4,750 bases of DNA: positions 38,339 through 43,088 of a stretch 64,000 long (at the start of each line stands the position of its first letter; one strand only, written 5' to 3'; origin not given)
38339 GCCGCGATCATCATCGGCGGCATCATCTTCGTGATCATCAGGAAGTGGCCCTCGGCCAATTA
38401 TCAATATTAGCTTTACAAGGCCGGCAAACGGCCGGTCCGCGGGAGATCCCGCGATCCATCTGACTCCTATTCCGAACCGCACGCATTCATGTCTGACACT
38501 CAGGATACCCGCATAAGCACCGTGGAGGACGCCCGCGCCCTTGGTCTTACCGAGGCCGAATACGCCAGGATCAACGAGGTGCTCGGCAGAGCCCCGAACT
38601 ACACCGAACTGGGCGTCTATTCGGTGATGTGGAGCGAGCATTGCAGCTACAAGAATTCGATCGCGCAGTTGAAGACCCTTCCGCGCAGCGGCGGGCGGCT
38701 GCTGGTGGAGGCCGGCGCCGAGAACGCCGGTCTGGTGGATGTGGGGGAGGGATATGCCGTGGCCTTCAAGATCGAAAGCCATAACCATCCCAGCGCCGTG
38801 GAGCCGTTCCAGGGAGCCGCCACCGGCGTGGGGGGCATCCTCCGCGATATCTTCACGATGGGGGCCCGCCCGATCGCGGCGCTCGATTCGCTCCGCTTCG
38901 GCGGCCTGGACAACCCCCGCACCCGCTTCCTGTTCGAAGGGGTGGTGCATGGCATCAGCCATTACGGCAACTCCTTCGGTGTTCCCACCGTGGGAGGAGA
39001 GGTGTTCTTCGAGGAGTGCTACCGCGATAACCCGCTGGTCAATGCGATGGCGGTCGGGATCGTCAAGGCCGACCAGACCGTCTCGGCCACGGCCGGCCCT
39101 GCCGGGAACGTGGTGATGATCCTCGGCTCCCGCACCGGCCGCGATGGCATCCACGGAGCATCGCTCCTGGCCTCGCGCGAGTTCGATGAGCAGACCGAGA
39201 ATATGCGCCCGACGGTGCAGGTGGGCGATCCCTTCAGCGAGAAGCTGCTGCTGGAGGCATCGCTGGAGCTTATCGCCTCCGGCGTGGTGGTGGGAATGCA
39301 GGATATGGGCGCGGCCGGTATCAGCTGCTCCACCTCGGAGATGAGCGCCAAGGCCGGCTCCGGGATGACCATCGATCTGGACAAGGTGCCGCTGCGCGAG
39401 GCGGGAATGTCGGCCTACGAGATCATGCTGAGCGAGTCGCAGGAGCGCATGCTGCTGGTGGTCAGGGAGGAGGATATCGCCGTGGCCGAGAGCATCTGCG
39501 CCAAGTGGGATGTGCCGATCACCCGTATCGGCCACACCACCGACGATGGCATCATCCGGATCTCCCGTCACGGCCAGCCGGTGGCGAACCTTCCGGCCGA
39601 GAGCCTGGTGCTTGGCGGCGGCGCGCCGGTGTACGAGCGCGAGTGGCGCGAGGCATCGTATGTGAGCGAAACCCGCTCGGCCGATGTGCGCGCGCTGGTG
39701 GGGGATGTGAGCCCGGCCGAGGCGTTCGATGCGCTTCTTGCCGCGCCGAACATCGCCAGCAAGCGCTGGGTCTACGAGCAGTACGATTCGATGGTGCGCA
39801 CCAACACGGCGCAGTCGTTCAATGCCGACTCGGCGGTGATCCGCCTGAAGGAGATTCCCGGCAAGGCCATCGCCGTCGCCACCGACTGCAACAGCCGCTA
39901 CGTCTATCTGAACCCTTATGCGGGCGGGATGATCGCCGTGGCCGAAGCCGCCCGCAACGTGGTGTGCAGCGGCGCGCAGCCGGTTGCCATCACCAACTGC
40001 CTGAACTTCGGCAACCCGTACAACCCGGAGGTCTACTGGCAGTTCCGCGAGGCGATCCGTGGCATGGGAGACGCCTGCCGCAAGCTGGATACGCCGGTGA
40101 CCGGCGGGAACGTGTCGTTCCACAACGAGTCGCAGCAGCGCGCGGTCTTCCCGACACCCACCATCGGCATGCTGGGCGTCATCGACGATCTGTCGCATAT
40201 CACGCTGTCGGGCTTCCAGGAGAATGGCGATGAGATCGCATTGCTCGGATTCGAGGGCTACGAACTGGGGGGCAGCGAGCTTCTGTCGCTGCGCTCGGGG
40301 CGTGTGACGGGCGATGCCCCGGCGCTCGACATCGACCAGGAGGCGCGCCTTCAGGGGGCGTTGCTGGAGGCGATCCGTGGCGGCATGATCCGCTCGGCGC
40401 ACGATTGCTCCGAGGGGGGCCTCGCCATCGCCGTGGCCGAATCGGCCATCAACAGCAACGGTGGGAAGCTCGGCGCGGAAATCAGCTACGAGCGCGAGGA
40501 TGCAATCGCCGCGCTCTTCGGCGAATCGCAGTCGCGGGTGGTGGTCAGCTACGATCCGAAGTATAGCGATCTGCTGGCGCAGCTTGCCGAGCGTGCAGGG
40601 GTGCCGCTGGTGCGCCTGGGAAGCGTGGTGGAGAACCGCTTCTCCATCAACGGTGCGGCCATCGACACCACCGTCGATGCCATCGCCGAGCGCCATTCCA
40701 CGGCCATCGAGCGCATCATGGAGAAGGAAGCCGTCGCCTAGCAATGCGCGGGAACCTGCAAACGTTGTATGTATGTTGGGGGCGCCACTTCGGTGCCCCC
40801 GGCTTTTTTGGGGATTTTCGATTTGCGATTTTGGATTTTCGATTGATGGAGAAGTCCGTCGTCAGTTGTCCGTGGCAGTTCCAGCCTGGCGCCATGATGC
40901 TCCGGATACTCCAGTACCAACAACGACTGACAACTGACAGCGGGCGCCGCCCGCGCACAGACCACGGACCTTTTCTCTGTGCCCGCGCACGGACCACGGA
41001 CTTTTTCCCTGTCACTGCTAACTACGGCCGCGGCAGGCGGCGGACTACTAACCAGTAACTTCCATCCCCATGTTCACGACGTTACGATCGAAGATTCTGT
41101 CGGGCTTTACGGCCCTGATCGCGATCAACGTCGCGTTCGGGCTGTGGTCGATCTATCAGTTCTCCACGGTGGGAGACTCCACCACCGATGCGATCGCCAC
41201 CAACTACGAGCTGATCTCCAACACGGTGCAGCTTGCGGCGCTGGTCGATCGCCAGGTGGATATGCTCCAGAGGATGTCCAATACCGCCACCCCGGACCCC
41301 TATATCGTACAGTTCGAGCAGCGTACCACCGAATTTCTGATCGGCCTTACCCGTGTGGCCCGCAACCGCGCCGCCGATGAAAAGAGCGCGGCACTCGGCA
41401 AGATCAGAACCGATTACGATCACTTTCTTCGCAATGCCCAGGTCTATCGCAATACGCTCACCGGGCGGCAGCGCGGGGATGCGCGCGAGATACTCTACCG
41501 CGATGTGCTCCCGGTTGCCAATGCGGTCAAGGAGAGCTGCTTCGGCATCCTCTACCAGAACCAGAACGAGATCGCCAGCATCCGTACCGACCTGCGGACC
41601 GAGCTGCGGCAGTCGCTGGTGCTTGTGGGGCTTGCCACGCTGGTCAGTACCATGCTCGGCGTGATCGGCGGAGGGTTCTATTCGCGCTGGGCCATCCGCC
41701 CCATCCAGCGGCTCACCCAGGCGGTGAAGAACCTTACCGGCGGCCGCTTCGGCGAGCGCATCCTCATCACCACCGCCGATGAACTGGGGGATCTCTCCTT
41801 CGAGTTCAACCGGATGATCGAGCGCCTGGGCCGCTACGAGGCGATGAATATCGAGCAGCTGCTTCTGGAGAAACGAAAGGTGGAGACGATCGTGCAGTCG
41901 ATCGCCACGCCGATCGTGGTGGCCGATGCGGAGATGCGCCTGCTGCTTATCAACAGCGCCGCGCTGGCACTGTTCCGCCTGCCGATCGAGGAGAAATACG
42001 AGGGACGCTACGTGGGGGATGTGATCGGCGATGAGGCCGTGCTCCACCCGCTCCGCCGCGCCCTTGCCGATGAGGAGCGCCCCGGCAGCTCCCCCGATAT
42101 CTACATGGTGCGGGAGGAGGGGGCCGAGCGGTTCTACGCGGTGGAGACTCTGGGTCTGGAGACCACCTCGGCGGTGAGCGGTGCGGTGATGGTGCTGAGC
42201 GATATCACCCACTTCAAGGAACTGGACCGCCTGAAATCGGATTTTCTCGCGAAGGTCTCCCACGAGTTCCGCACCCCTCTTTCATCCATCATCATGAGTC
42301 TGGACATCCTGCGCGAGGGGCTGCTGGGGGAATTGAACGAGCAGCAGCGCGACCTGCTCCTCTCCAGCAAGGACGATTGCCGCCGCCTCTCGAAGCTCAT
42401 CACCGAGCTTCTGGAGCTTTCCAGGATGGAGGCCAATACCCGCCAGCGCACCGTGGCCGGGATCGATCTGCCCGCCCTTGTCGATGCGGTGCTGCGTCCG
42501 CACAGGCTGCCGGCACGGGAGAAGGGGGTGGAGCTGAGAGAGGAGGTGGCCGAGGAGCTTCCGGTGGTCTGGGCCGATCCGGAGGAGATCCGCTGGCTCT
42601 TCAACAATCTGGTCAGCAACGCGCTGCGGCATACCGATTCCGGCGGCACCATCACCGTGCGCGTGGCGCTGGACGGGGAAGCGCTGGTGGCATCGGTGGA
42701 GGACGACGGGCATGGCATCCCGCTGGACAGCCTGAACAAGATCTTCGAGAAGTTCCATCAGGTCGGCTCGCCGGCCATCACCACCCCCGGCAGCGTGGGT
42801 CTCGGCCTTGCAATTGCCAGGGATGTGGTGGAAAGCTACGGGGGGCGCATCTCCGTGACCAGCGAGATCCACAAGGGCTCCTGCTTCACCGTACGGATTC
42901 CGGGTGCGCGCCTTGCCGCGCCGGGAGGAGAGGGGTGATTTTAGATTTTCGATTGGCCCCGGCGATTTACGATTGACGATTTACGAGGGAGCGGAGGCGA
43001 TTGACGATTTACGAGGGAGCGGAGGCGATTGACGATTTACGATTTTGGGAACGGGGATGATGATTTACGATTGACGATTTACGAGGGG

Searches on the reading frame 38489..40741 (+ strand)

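Call 13: search_protein_families(library=pfam, proteins=[window:38489-40741:+], max_evalue=0.001)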
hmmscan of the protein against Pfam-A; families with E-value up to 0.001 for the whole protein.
window:38489-40741:+ (750 aa): 3 families
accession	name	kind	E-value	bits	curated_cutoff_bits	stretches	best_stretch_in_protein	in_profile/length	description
PF00586.29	AIRS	-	5.1e-59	198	24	2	78-192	2-112/112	AIR synthase related protein, N-terminal domain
PF02769.27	AIRS_C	-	1.6e-51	175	23.1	2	205-357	2-152/156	AIR synthase related protein, C-terminal domain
PF18072.6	FGAR-AT_linker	-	3.6e-16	59.8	26.6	1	12-55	4-50/50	Formylglycinamide ribonucleotide amidotransferase linker domain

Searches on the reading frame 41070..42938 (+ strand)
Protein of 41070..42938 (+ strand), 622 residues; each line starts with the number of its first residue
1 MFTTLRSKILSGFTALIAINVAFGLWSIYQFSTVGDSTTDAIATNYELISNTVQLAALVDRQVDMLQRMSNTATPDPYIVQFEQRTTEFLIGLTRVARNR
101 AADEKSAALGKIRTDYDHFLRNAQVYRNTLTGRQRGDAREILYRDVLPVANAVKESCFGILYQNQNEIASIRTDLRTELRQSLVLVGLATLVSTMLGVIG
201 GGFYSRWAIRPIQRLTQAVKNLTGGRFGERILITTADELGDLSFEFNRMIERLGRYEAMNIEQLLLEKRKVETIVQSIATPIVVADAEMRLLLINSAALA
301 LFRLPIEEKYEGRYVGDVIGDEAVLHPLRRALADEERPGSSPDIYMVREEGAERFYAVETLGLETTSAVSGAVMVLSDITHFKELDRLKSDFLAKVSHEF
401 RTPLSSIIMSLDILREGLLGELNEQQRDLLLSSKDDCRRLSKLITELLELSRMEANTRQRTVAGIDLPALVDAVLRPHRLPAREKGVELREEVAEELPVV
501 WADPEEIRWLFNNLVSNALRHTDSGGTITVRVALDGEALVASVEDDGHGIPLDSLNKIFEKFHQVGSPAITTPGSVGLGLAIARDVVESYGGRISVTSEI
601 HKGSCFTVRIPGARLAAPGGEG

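Call 13: search_protein_families(library=pfam, proteins=[window:41070-42938:+], max_evalue=0.001)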
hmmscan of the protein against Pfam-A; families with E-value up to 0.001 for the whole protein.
window:41070-42938:+ (622 aa): 8 families
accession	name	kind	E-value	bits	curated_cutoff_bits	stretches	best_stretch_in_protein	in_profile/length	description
PF02518.31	HATPase_c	-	1.8e-26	93.2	26.4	1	503-611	2-108/111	Histidine kinase-, DNA gyrase B-, and HSP90-like ATPase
PF00512.31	HisKA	-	1.1e-17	64.3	26.9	1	389-455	2-65/66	His Kinase A (phospho-acceptor) domain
PF00672.30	HAMP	-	1.8e-13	51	25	1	203-253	1-51/53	HAMP domain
PF08448.16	PAS_4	-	5.4e-05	23.8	23.1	1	277-383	3-109/110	PAS fold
PF00989.32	PAS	-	6.8e-05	23.3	22.6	1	271-379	3-113/113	PAS fold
PF13188.13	PAS_8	-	0.00015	22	21.8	1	270-316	2-44/65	PAS domain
PF13581.12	HATPase_c_2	-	0.00018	22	27.4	1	510-590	35-112/127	Histidine kinase-like ATPase domain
PF12860.13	PAS_7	-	0.00083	19.9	27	0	276-383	2-111/115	PAS fold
